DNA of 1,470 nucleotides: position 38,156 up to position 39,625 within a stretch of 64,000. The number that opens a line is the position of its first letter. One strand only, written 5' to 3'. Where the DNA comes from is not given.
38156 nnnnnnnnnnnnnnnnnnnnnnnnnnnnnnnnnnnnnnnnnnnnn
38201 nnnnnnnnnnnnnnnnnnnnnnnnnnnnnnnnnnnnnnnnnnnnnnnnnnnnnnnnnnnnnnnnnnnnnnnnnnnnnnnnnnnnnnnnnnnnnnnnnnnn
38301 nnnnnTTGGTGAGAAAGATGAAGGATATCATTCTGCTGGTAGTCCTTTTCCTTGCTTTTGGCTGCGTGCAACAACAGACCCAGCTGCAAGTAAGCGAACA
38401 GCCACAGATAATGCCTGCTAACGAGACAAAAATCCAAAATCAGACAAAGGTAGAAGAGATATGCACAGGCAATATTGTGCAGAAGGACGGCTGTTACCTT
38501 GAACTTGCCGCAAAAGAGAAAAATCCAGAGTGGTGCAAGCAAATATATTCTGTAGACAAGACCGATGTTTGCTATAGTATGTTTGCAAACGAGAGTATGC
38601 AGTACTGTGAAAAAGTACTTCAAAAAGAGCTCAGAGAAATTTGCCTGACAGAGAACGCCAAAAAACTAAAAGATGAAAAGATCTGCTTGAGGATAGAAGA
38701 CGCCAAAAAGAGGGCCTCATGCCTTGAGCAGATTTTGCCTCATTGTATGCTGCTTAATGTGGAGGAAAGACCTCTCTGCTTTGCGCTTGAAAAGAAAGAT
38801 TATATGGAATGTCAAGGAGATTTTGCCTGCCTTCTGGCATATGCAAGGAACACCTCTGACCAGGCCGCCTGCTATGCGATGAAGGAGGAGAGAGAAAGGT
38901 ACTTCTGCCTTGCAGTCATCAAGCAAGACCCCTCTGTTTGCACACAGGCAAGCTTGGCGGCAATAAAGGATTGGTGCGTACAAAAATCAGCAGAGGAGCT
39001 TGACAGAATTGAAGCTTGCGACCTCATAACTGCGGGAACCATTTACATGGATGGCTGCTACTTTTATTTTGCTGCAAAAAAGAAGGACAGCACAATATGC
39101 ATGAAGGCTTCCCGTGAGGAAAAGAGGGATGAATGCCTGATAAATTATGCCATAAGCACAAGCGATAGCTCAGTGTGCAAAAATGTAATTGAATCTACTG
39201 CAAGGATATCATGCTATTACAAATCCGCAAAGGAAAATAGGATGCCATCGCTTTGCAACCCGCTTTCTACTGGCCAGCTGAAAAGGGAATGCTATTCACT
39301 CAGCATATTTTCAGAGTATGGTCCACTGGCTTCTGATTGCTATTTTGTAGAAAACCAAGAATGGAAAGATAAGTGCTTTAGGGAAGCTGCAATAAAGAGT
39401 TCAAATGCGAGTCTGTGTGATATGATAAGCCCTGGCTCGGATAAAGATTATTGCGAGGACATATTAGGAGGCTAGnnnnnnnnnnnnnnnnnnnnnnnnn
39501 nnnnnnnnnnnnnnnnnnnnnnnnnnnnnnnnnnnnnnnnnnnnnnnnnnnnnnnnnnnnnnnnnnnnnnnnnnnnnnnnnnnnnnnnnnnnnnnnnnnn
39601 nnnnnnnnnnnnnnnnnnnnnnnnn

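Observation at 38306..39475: Lipoprotein composed of a previously undescribed ~35-aa cysteine-containing repeat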

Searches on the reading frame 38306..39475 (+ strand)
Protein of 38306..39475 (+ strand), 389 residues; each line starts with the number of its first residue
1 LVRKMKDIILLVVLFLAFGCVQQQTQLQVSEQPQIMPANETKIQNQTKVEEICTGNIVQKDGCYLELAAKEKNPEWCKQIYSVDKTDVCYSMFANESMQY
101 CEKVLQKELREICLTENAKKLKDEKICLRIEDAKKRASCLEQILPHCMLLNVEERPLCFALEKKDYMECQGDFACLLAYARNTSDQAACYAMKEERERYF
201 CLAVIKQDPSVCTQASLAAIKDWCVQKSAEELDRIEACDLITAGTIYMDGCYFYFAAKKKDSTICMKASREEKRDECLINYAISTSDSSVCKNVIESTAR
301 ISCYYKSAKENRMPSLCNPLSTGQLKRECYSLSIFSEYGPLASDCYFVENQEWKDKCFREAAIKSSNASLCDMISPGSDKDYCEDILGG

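Call 3: search_protein_families(library=pfam, proteins=[window:38306-39475:+], max_evalue=10)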
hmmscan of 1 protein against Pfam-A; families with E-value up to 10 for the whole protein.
window:38306-39475:+ (389 aa): 0 families

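Call 4: search_protein_families(library=ncbifam, proteins=[window:38306-39475:+], max_evalue=10)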
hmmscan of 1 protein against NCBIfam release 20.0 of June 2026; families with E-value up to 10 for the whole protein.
window:38306-39475:+ (389 aa): 2 families
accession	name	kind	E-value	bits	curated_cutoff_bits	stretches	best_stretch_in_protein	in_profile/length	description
NF008575.0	PRK11530.1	equivalog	0.15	11.4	158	1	1-71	1-72/183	hypothetical protein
NF038194.1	AlgK_TPR_lipo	equivalog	0.15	10.6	700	1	39-69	169-199/448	alginate biosynthesis TPR repeat lipoprotein AlgK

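Call 8: find_homologous_proteins(query=window:38318-39472:+, max_evalue=0.001)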
Query seq(385 aa) (385 aa): 18 proteins with E <= 0.001 among 2880 candidates.
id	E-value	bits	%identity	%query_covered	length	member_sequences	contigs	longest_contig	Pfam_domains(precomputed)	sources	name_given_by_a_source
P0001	1.6e-255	865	100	100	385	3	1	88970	-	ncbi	ncbi:MAG: hypothetical protein QXN37_00925 [Candidatus Anstonellaceae archaeon]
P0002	1.3e-137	477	55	99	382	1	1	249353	-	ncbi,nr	ncbi:MAG: hypothetical protein N3G80_02345 [Candidatus Micrarchaeota archaeon]|nr:hypothetical prote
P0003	2.3e-126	440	49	100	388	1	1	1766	-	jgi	jgi:hypothetical protein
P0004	2.1e-125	437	50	99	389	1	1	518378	-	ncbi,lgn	-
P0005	6.6e-101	356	45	99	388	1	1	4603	-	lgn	-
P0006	2.5e-96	341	45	97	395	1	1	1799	-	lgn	-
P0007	2.2e-95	338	43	98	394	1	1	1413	-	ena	-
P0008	3.6e-94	334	42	96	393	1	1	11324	-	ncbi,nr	ncbi:Uncharacterised protein [uncultured archaeon]|nr:Uncharacterised protein [uncultured archaeon]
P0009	1.7e-92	329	42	96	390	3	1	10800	-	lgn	-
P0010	2.0e-92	328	43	97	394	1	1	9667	-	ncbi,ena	-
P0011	8.9e-92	326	44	99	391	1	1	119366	-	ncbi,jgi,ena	ncbi:MAG: hypothetical protein WCY41_02285 [Candidatus Micrarchaeia archaeon]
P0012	2.5e-91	325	41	99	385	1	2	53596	-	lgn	-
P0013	1.3e-89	319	41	98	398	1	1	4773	-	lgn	-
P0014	5.2e-89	317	42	99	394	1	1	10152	-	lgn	-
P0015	3.9e-86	308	41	99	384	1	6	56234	-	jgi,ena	-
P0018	9.6e-33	132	29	90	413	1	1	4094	-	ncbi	-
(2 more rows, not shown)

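Call 12: search_solved_structures(query=A1, max_evalue=10, show_alignments=2)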
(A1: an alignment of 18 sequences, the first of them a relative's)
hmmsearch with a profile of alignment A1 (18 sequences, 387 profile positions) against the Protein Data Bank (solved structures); distinct sequences matched with E-value up to 10: 0.

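Call 14: find_encoding_contigs(protein=P0001, flank=8000, max_places=3)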
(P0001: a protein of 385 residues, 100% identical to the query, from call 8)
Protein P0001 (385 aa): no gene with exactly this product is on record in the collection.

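Call 15: find_encoding_contigs(protein=P0004, flank=8000, max_places=3)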
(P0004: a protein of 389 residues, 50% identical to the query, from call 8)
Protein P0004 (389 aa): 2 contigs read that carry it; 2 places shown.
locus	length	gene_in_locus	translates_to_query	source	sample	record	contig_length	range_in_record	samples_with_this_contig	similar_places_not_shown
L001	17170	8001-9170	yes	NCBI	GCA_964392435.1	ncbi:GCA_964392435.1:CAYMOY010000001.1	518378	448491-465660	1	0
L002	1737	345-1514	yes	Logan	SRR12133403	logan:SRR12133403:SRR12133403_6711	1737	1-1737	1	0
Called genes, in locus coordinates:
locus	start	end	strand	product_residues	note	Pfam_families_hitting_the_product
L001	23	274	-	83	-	PF05016:ParE_toxin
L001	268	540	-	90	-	-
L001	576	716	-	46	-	-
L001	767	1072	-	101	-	PF00338:Ribosomal_S10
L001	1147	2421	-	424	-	PF00009:GTP_EFTU, PF03144:GTP_EFTU_D2, PF03143:GTP_EFTU_D3, PF22594:GTP-eEF1A_C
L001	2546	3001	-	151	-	PF10869:DUF2666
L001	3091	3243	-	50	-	-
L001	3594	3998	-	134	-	PF10130:PIN_2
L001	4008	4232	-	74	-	PF26688:RHH_12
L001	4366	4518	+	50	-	-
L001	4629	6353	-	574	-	PF00999:Na_H_Exchanger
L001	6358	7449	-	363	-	-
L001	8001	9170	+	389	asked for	-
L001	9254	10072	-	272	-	PF00318:Ribosomal_S2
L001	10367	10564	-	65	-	PF01194:RNA_pol_N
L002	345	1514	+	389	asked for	-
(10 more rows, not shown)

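Call 16: find_encoding_contigs(protein=P0011, flank=6000, max_places=2)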
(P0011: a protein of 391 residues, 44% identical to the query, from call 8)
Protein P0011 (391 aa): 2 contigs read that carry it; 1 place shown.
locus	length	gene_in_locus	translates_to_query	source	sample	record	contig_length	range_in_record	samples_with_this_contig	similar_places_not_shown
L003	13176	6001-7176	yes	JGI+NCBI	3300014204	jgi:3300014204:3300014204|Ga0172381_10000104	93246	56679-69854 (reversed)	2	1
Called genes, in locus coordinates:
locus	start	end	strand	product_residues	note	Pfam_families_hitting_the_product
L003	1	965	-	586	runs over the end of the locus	PF00155:Aminotran_1_2, PF00266:Aminotran_5 (weak), PF01053:Cys_Met_Meta_PP (weak), PF00702:Hydrolase, PF13419:HAD_2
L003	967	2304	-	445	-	PF00815:Histidinol_dh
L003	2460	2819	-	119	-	-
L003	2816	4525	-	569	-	PF00999:Na_H_Exchanger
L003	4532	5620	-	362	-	-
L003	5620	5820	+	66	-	-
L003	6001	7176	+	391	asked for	-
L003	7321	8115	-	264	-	PF00318:Ribosomal_S2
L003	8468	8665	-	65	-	PF01194:RNA_pol_N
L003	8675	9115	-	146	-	PF00380:Ribosomal_S9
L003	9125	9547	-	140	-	PF00572:Ribosomal_L13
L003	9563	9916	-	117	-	PF17135:Ribosomal_L18, PF00828:Ribosomal_L27A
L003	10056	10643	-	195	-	PF01193:RNA_pol_L, PF01000:RNA_pol_A_bac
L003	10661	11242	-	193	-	PF00411:Ribosomal_S11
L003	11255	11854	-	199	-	PF01479:S4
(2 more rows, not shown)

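Call 17: find_encoding_contigs(protein=P0015, flank=6000, max_places=2)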
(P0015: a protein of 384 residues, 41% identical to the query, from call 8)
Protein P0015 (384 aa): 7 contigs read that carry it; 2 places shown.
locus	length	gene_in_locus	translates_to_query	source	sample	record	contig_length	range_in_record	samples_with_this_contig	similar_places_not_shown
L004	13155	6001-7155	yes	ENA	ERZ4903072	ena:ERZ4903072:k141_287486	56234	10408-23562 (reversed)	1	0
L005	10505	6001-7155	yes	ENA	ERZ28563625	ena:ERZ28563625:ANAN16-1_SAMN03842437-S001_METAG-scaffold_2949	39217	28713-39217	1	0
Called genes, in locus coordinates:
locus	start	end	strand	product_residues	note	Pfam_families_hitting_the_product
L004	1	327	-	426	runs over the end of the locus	PF00009:GTP_EFTU, PF03144:GTP_EFTU_D2, PF03143:GTP_EFTU_D3, PF22594:GTP-eEF1A_C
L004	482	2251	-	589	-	-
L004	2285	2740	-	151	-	PF10869:DUF2666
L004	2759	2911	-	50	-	-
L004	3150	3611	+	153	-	-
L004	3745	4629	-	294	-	PF00892:EamA, PF08449:UAA (weak), PF00892:EamA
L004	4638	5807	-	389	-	-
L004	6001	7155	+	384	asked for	-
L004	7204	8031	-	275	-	PF00318:Ribosomal_S2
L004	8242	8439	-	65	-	PF01194:RNA_pol_N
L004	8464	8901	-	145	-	PF00380:Ribosomal_S9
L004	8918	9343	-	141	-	PF00572:Ribosomal_L13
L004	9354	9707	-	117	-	PF17135:Ribosomal_L18, PF00828:Ribosomal_L27A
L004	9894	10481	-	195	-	PF01193:RNA_pol_L (weak), PF01000:RNA_pol_A_bac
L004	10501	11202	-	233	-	PF00411:Ribosomal_S11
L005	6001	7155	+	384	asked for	-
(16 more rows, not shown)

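Call 18: find_encoding_contigs(protein=P0018, flank=6000, max_places=2)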
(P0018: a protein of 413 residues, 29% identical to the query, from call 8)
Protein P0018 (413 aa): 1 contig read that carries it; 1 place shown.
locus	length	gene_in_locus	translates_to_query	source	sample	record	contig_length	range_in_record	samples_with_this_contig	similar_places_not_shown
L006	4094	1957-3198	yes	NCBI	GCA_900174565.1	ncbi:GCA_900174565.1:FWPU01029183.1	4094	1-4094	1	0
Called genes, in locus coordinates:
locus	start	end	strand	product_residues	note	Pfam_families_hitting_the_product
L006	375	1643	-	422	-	PF00009:GTP_EFTU, PF01926:MMR_HSR1 (faint), PF03144:GTP_EFTU_D2, PF03143:GTP_EFTU_D3, PF22594:GTP-eEF1A_C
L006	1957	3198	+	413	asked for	-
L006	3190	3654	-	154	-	PF04307:YdjM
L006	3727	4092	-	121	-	?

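Call 19: predict_structure(alignment_id=A1)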
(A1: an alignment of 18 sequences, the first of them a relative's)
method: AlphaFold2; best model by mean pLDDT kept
length: 385 residues; sequences in the alignment: 18
mean_pLDDT: 87.1   pTM: 0.65
mean pLDDT of the five models: 87.1, 86.7, 85.9, 85.8, 84.8
residues with pLDDT >= 90: 283; 70-90: 53; 50-70: 16; < 50: 33
segments of 3 or more residues with pLDDT < 50: 1-3, 14-43
pLDDT, mean of each block of 10 residues (from residue 1): 50 42 33 37 58 86 90 90 90 89 91 91 92 91 85 93 94 96 95 97 97 96 98 95 95 96 91 96 95 93 97 94 96 96 97 97 96 94 84
secondary structure, 60 per line:
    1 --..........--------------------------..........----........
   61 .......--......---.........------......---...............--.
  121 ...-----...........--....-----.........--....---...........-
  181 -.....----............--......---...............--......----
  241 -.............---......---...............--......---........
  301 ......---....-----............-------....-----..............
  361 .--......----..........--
elements in order: H3-12 H39-48 H53-67 H70-75 H79-87 H94-99 H103-117 H120-123 H129-139 H142-145 H151-159 H162-165 H169-179 H182-186 H191-202 H205-210 H214-228 H231-236 H242-254 H258-263 H267-281 H284-289 H293-306 H310-313 H319-330 H338-341 H347-361 H364-369 H374-383

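Call 21: search_protein_representatives(alignment_id=A1)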
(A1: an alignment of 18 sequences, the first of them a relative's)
Query: 18 sequences, 387 profile positions. Proteins with E-value up to 0.001 (for the whole library): 5662; up to 1e-10: 1791; up to 1e-30: 189. The best 150 are listed.
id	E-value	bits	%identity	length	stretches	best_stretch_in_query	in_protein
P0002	3.3e-150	517.0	-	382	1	8-386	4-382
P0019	2.9e-146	504.0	-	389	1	2-386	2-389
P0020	9.2e-139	479.3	-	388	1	6-386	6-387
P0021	3.7e-138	477.3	-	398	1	5-386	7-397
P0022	3.0e-119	415.1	-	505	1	3-381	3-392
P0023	9.1e-109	380.6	-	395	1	1-385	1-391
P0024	2.1e-98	346.5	-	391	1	3-386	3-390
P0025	2.7e-97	342.8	-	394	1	7-385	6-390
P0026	1.5e-90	320.7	-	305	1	84-385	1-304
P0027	6.4e-89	315.2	-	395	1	1-385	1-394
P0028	3.6e-87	309.5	-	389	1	10-385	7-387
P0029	3.7e-83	296.3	-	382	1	2-386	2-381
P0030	2.1e-82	293.8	-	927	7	204-382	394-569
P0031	3.1e-82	293.3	-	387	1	3-386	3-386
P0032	4.2e-80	286.2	-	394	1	7-383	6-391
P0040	5.6e-72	259.5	-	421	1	4-382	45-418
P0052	2.8e-63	230.9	-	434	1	5-382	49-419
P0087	4.9e-55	203.7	-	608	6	206-382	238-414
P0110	4.8e-47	177.4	-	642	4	58-328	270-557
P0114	4.2e-46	174.3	-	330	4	170-370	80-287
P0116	2.0e-45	172.1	-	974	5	24-375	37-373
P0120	1.7e-44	169.0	-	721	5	245-383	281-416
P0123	1.5e-43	165.9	-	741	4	58-381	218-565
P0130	9.2e-42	160.0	-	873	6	169-381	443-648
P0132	2.8e-41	158.4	-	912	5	156-370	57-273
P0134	1.8e-40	155.7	-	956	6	246-374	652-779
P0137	1.2e-39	153.0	-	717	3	4-381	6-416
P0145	1.0e-37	146.7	-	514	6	250-380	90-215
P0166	1.3e-34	136.5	-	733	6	58-168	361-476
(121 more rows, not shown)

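Call 22: search_protein_families(library=pfam, proteins=[P0030, P0116, P0134, P0130, P0132, P0087, P0110, P0123, P0120, P0137], max_evalue=0.01)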
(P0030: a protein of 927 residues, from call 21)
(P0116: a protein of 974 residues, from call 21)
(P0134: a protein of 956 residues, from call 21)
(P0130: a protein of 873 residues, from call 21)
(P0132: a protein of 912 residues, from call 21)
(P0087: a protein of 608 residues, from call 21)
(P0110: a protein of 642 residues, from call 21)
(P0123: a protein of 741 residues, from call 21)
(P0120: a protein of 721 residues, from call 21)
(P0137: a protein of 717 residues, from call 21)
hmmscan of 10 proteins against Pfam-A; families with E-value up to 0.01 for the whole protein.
P0030 (927 aa): 0 families

P0116 (974 aa): 0 families

P0134 (956 aa): 0 families

P0130 (873 aa): 0 families

P0132 (912 aa): 0 families

P0087 (608 aa): 0 families

P0110 (642 aa): 0 families

P0123 (741 aa): 0 families

P0120 (721 aa): 0 families

P0137 (717 aa): 2 families
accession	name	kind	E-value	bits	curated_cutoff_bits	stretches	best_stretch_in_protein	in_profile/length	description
PF17210.9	SdrD_B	-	0.00022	21.8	29.7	1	569-615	24-70/112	SdrD B-like domain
PF13620.12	CarboxypepD_reg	-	0.00052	20.7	32.3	1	559-636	5-81/82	Carboxypeptidase regulatory-like domain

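Call 37: find_related_loci(query=A2, collection=genome_contigs, flank=6000)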
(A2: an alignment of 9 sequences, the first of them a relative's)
Query A2 (385 aa) in genome_contigs; peptide patterns used: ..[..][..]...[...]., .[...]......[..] (x = any residue, [..] = any of these).
18 stretches matched a pattern; 14 encode a relative of the query (tblastn E <= 1e-3); 13 distinct loci.
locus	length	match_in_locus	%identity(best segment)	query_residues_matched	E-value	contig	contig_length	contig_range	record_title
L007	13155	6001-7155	99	1-385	0e+0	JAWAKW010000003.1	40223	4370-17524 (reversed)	MAG: Candidatus Anstonellaceae archaeon isolate SRBZ-1_202007_bins_105 SRBZ-1_202007_bins_105_scaffold_3, whole genome s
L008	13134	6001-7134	55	1-380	8e-142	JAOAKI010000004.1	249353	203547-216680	MAG: Candidatus Micrarchaeota archaeon isolate SKW47 k141_1192434, whole genome shotgun sequence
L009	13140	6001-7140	50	5-384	1e-128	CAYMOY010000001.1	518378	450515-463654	MAG TPA_asm: Candidatus Micrarchaeota archaeon isolate binchicken_co66_60 genome assembly, contig: NODE_9_length_518378_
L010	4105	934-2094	43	5-384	6e-101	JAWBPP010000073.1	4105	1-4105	MAG: Candidatus Anstonellaceae archaeon isolate HNT-4_202101_bins_86 HNT-4_202101_bins_86_scaffold_73, whole genome shot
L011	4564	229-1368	43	12-384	6e-100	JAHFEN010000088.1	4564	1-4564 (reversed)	MAG: Candidatus Micrarchaeota archaeon isolate nzgw27 NODE_83169_length_4565_cov_2.637714, whole genome shotgun sequence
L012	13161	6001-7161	44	5-384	2e-96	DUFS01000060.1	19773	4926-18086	MAG TPA_asm: Candidatus Micrarchaeota archaeon isolate UBA10161 contig_133098, whole genome shotgun sequence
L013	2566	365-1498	40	5-384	1e-98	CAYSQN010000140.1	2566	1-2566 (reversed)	MAG TPA_asm: Candidatus Micrarchaeota archaeon isolate binchicken_co105_55 genome assembly, contig: NODE_60557_length_25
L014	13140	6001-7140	41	5-384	3e-94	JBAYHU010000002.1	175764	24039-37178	MAG: Candidatus Micrarchaeia archaeon isolate SO_2016_GW1_157 scaffold00171_OW334_2016, whole genome shotgun sequence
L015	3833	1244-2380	40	5-384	2e-94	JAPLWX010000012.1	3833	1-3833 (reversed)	MAG: Candidatus Micrarchaeota archaeon isolate LacPavin_0419_WC90_MAG_54_17 LacPavin_0419_WC90_scaffold_1135130, whole g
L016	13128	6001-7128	42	7-375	3e-89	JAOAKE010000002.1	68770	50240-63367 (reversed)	MAG: Candidatus Micrarchaeota archaeon isolate SKW311 NODE_2_length_68770_cov_4.302360, whole genome shotgun sequence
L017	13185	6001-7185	38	1-383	1e-86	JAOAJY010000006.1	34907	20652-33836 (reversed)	MAG: Candidatus Micrarchaeota archaeon isolate SKW29 NODE_6_length_34907_cov_7.651192, whole genome shotgun sequence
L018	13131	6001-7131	45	5-385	9e-109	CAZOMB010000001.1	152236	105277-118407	MAG TPA_asm: Candidatus Micrarchaeota archaeon isolate binchicken_co334_127 genome assembly, contig: NODE_94_length_1522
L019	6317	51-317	45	296-384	8e-24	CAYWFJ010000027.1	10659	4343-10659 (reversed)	MAG TPA_asm: Candidatus Micrarchaeota archaeon isolate SRP263991_co4_496 genome assembly, contig: NODE_9826_length_10659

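Call 38: list_cluster_members(proteins=[P0030, P0040, P0052, P0087, P0116, P0130, P0137, P0145, P0166, P0114])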
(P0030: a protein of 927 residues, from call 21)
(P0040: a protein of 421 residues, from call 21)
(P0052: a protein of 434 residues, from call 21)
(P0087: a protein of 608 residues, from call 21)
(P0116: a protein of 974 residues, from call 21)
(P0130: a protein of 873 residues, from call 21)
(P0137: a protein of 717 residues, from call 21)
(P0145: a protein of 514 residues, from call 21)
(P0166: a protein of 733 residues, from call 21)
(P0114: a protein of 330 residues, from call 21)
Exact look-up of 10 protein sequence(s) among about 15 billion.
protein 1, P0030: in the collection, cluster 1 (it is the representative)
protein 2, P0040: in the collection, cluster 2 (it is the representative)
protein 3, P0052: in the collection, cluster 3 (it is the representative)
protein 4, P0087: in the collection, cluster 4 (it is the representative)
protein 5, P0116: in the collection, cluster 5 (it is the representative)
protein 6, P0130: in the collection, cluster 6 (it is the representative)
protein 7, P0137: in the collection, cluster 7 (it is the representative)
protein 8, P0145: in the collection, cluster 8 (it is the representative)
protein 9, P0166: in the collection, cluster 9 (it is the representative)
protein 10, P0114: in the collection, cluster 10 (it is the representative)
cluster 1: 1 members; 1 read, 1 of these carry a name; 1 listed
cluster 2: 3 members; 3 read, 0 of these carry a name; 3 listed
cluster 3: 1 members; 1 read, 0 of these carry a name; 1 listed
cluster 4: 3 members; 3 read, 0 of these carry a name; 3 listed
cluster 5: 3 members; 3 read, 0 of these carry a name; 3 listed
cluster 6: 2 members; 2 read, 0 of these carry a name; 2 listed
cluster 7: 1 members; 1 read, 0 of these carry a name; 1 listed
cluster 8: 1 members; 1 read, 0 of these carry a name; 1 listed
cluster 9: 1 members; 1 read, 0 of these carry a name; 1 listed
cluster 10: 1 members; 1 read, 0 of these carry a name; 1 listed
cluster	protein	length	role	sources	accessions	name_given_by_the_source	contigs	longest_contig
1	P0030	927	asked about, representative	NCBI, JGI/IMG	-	hypothetical protein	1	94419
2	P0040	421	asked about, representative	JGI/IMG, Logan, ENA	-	-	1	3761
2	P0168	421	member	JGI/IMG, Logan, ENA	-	-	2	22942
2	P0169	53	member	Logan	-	-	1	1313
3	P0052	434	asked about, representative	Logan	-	-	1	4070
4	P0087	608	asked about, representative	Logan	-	-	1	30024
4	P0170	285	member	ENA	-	-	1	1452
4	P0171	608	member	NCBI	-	-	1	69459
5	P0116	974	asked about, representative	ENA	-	-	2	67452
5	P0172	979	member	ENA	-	-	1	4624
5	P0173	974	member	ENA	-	-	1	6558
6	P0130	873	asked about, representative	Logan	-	-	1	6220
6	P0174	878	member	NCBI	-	-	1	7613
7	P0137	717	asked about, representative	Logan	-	-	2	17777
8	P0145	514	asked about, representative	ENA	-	-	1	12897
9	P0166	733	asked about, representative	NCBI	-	-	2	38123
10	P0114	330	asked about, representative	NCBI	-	-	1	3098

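Call 78: search_protein_families(library=pfam, alignment_id=A1, max_evalue=10)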
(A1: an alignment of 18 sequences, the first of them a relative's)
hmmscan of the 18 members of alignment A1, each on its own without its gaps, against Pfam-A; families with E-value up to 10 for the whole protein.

A. member 1, P0001 (385 aa): 0 families

B. families by the number of members that match (of 18 scanned): 9 families
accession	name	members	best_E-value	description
PF11929.14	DUF3447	1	0.011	Domain of unknown function (DUF3447)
PF24888.1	DUF7741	1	0.086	Domain of unknown function (DUF7741)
PF13284.11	DUF4072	1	0.11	Domain of unknown function (DUF4072)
PF17807.7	zf-UBP_var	1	0.15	Variant UBP zinc finger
PF21808.2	Dynamin-like_hel_bact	1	0.17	Bacterial dynamin-like protein, helical domain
PF03512.19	Glyco_hydro_52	1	0.19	Glycosyl hydrolase family 52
PF18620.7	DUF5627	1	0.25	Domain of unknown function (DUF5627)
PF06804.17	Lipoprotein_18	1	0.28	NlpB/DapX lipoprotein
PF22228.1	CofB_beta-rpt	1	6.7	CofB beta-repeat domain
